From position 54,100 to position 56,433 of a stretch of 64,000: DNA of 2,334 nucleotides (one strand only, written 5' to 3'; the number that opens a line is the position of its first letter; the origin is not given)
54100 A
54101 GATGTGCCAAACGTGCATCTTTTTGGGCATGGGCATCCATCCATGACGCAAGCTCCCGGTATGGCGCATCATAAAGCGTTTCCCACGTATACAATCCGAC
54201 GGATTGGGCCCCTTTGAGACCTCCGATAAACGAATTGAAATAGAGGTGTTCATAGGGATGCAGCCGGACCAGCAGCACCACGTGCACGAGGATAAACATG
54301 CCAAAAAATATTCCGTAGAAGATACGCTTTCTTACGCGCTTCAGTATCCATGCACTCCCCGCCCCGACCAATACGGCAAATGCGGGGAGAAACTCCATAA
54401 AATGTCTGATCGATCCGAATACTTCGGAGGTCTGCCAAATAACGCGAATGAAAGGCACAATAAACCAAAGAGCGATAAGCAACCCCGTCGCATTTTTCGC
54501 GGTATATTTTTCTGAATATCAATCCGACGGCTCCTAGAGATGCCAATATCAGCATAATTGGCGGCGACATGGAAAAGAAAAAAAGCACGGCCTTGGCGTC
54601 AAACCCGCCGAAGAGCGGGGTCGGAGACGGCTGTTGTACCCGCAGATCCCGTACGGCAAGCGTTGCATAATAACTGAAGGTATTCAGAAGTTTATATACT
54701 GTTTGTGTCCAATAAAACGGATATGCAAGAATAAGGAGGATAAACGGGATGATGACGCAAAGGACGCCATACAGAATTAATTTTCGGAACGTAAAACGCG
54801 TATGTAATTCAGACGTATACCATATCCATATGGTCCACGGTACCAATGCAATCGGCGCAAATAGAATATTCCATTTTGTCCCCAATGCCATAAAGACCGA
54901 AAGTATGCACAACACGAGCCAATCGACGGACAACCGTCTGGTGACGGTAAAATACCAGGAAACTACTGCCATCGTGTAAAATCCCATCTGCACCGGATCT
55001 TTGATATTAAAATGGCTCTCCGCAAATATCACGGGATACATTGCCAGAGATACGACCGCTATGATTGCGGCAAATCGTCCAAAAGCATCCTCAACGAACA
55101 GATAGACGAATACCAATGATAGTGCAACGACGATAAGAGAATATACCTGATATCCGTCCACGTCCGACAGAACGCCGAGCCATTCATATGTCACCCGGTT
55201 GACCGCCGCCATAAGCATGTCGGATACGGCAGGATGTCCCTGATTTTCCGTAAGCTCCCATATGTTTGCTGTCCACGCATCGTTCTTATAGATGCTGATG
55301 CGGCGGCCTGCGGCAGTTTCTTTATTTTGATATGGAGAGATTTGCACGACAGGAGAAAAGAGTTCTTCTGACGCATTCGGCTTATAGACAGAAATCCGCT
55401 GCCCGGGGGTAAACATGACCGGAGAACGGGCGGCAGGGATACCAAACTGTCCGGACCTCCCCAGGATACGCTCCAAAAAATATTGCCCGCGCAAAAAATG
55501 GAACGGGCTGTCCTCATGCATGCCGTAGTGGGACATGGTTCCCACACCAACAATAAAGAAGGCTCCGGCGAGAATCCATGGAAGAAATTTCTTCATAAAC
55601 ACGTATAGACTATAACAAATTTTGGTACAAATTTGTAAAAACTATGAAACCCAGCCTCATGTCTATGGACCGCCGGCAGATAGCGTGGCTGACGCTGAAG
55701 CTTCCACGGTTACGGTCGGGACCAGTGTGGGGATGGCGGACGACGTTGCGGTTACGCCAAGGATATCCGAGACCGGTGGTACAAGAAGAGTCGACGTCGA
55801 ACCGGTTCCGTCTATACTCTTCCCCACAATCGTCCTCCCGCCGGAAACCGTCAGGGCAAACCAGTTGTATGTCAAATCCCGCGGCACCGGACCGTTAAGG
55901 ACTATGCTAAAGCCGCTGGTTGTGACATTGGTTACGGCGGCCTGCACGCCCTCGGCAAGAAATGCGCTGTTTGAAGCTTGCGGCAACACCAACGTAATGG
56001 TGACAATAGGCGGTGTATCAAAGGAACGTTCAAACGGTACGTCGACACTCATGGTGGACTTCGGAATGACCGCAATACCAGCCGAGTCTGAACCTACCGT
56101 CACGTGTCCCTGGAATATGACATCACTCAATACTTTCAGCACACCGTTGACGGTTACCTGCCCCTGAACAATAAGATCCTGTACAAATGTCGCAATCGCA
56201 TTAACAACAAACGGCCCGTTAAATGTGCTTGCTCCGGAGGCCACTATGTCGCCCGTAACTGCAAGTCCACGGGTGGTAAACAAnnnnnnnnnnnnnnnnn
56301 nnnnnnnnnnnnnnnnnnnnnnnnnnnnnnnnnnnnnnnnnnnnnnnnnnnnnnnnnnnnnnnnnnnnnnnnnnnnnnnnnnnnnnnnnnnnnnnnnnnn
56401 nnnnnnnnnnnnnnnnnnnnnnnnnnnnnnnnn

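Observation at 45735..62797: Candidate O-glycosylated collagen-like surface-fibre system: sensor-regulator, giant Gly-X-Thr protein, PMT-like glycosyltransferases and sugar-tailoring enzymes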

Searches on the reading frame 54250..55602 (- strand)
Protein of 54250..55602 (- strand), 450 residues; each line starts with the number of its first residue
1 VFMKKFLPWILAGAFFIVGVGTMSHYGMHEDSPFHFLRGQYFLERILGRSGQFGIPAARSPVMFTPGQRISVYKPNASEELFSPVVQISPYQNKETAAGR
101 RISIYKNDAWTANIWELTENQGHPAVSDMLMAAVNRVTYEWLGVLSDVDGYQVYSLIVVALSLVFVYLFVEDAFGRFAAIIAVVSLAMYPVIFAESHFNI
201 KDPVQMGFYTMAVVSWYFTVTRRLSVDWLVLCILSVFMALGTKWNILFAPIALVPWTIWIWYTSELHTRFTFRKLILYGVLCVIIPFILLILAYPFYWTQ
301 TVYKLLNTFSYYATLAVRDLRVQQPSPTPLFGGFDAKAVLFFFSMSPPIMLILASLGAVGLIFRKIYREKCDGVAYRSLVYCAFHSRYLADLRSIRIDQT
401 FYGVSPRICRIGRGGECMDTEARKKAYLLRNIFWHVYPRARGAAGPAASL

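Call 6: search_protein_families(library=pfam, proteins=[window:54250-55602:-], max_evalue=0.01)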
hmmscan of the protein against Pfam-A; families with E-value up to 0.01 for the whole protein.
window:54250-55602:- (450 aa): 1 family
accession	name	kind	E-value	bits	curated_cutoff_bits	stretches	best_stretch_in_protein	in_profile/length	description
PF13231.12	PMT_2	-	2.3e-06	28.4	26.1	1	153-287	26-154/160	Dolichyl-phosphate-mannose-protein mannosyltransferase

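Call 16: search_protein_families(library=pfam, proteins=[window:54250-55602:-], max_evalue=5)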
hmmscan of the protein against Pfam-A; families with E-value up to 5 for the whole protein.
window:54250-55602:- (450 aa): 2 families
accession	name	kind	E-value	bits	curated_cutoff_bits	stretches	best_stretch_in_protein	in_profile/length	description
PF13231.12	PMT_2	-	2.3e-06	28.4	26.1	1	153-287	26-154/160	Dolichyl-phosphate-mannose-protein mannosyltransferase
PF15061.11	DUF4538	-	0.13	12.5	27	1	177-194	10-27/57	Domain of unknown function (DUF4538)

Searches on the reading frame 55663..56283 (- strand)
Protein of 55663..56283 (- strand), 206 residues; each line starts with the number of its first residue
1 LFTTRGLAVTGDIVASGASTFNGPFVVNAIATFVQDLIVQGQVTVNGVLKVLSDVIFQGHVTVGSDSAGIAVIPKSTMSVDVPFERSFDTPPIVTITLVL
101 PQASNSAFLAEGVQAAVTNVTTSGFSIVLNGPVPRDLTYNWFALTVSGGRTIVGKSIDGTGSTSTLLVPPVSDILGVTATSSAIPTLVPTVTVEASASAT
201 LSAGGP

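Call 6: search_protein_families(library=pfam, proteins=[window:55663-56283:-], max_evalue=0.01)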
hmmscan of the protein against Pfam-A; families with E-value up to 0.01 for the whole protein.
window:55663-56283:- (206 aa): 2 families
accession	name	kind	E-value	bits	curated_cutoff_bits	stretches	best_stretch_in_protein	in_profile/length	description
PF09458.16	H_lectin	-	8e-08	32.7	24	1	80-143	2-66/67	H-type lectin domain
PF01479.30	S4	-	0.0043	17.2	22.8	0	34-47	19-32/48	S4 domain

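Call 15: search_protein_families(library=phrogs, proteins=[window:55663-56283:-], max_evalue=1)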
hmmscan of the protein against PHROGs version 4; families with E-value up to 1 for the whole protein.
window:55663-56283:- (206 aa): 1 family
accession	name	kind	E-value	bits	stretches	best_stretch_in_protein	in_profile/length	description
phrog_36281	-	unknown function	0.042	14.3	1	7-66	202-261/290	-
